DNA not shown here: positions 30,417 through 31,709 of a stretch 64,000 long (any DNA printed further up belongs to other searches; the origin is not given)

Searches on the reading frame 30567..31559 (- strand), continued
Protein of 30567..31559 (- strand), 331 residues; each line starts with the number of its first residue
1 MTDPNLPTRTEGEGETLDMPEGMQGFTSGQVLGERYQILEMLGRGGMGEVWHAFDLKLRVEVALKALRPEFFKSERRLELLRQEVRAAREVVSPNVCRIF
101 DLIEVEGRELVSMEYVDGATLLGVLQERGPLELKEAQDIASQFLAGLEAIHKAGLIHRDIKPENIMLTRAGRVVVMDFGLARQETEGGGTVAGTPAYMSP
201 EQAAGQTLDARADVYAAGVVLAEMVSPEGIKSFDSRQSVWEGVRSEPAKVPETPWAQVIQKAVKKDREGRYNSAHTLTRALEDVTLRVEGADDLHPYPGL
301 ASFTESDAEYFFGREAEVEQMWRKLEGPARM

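Call 39: find_encoding_contigs(protein=P0001, flank=10000, max_places=3)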
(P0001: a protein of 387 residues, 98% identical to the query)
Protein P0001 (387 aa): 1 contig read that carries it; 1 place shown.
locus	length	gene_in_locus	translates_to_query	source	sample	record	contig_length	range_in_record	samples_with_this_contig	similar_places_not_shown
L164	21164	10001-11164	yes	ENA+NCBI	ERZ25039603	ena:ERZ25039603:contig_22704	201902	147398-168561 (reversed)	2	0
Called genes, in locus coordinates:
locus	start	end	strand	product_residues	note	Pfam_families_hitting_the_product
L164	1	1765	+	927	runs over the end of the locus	PF08479:POTRA_2 (faint), PF07244:POTRA (weak), PF17243:POTRA_TamA_1 (faint), PF01103:Omp85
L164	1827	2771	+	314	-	PF01699:Na_Ca_ex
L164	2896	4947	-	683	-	PF04851:ResIII, PF17757:UvrB_inter, PF27431:UvrB_3rd, PF00271:Helicase_C, PF12344:UvrB, PF02151:UVR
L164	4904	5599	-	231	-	-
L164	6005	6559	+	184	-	PF00857:Isochorismatase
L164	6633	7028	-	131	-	PF01850:PIN, PF13470:PIN_3 (weak)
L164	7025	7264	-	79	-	PF15937:PrlF_antitoxin, PF04014:MazE_antitoxin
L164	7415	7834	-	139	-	PF01850:PIN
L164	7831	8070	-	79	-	PF02604:PhdYeFM_antitox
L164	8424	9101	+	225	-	PF00486:Trans_reg_C, PF16697:Yop-YscD_cpl, PF00498:FHA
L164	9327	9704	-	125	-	PF01850:PIN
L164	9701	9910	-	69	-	PF04014:MazE_antitoxin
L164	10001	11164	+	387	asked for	PF00069:Pkinase, PF07714:PK_Tyr_Ser-Thr, PF01636:APH (faint), PF03109:ABC1 (weak), PF20703:nSTAND1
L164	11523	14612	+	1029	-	PF20703:nSTAND1, PF25173:Beta-prop_WDR3_1st (faint), PF24807:WD40_CDC20-Fz (faint), PF00400:WD40 (faint), PF25168:Beta-prop_WDR36-Utp21_2nd (faint), PF25174:Beta-prop_THOC3 (faint), PF24817:WD40_WDHD1_1st (faint), PF23381:Beta-prop_IFT122_1st (weak), +3 more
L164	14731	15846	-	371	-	PF13173:AAA_14, PF13635:DUF4143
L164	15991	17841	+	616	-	PF00069:Pkinase, PF07714:PK_Tyr_Ser-Thr, PF03109:ABC1 (weak), PF01636:APH (faint), PF20703:nSTAND1, PF13191:AAA_16 (weak), PF05729:NACHT (faint)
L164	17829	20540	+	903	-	PF20703:nSTAND1, PF25174:Beta-prop_THOC3, PF23414:Beta-prop_EML_2 (weak), PF24817:WD40_WDHD1_1st, PF23381:Beta-prop_IFT122_1st, PF25173:Beta-prop_WDR3_1st, PF25175:Beta-prop_WDR5 (weak), PF00400:WD40 (weak), +2 more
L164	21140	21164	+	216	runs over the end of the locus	-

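Call 66: search_protein_families(library=padloc, proteins=[P0136], max_evalue=0.001)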
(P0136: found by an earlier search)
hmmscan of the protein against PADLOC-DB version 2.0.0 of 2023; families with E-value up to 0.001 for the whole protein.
P0136 (1489 aa): 35 families (the best 25 are shown)
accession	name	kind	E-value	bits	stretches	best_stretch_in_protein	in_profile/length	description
PDLC04042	PD-T4-6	-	1e-71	240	1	27-286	4-276/292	-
PDLC04053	PD-T4-6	-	3.5e-64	215.2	1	33-287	10-276/311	-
PDLC04061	PD-T4-6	-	4.8e-60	202.5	1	27-285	11-286/510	-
PDLC04060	PD-T4-6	-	4.9e-60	201.8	1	27-282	3-269/486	-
PDLC04043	PD-T4-6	-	5.7e-60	201.6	1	32-282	15-277/452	-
PDLC04138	mad6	-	7.8e-55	185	1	29-224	48-251/659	mads_6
PDLC04052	PD-T4-6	-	1.6e-53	180.6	1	27-277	4-271/496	-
PDLC04039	PD-T4-6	-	6.5e-53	178.3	1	29-282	12-275/458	-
PDLC04047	PD-T4-6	-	3.7e-52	175.4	1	30-282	8-272/327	-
PDLC04054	PD-T4-6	-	4.8e-51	172.2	1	26-286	5-277/347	-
PDLC04040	PD-T4-6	-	5.4e-51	171.9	1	40-282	2-265/547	-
PDLC04057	PD-T4-6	-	8.2e-50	168.1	1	27-282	3-270/443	-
PDLC04048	PD-T4-6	-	1.2e-49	167.6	1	27-279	5-269/354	-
PDLC04041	PD-T4-6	-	4.7e-46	155.9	1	14-282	13-293/443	-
PDLC01088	C3a189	-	2.5e-43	146.7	1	40-262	5-234/840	kinase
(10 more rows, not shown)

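Call 67: search_protein_families(library=ncbifam, proteins=[P0136], max_evalue=0.001)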
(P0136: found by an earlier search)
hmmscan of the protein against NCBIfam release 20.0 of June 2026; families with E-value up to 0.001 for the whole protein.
P0136 (1489 aa): 19 families
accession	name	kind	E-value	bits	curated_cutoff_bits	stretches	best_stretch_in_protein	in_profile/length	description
NF033483.0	PknB_PASTA_kin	equivalog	7.9e-69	233.2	450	1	27-283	2-269/563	Stk1 family PASTA domain-containing Ser/Thr kinase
NF052427.1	StpK7MSMEG_1200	equivalog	3.4e-46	157.9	900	1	33-279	8-265/601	serine/threonine protein kinase StpK7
NF047741.1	antiphage_MADS6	equivalog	1.7e-39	135.9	460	2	125-284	292-462/612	methylation-associated defense system protein kinase MAD6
TIGR03903.1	TOMM_kin_cyc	equivalog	4.8e-29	100.9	705.75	1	59-284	5-249/1267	TOMM system kinase/cyclase fusion protein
NF009651.0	PRK13184.1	equivalog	1.7e-28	99.1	839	1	32-281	2-289/932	serine/threonine-protein kinase PknD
NF038150.1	lanthi_synth_IV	equivalog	5e-28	97.9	650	1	27-276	184-450/851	class IV lanthionine synthetase LanL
NF033442.0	BREX_PglW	equivalog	2.9e-24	84.9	990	1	26-224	506-705/1391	BREX system serine/threonine kinase PglW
NF053615.1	SerThrKinAfsKStmc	equivalog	9.2e-20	70.9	1300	1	34-219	15-203/809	protein serine/threonine kinase AfsK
NF038151.1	lanthi_synth_III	equivalog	7.9e-16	57.6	575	1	33-225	221-425/833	class III lanthionine synthetase LanKC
NF058632.1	SerThrKinPrkT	equivalog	2e-14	53.3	280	1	19-281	8-260/322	serine/threonine protein kinase PrkT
NF043056.1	T4SS_LegK1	equivalog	3.9e-14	52.1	550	1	136-222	192-283/516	Dot/Icm T4SS effector kinase LegK1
TIGR03724.2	arch_bud32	equivalog_domain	1.1e-08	34.8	125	1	100-183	60-135/193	KEOPS complex kinase/ATPase Bud32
NF041408.1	XopAU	subfamily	1.8e-07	31.1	450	1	94-224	280-416/498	XopAU family type III secretion system effector serine/threonine kinase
NF011463.0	PRK14879.1-4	equivalog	2.5e-07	30.3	188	1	80-180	66-161/237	Kae1-associated kinase Bud32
NF011464.0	PRK14879.1-7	equivalog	9.4e-07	28.8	246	1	93-180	69-150/221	Kae1-associated kinase Bud32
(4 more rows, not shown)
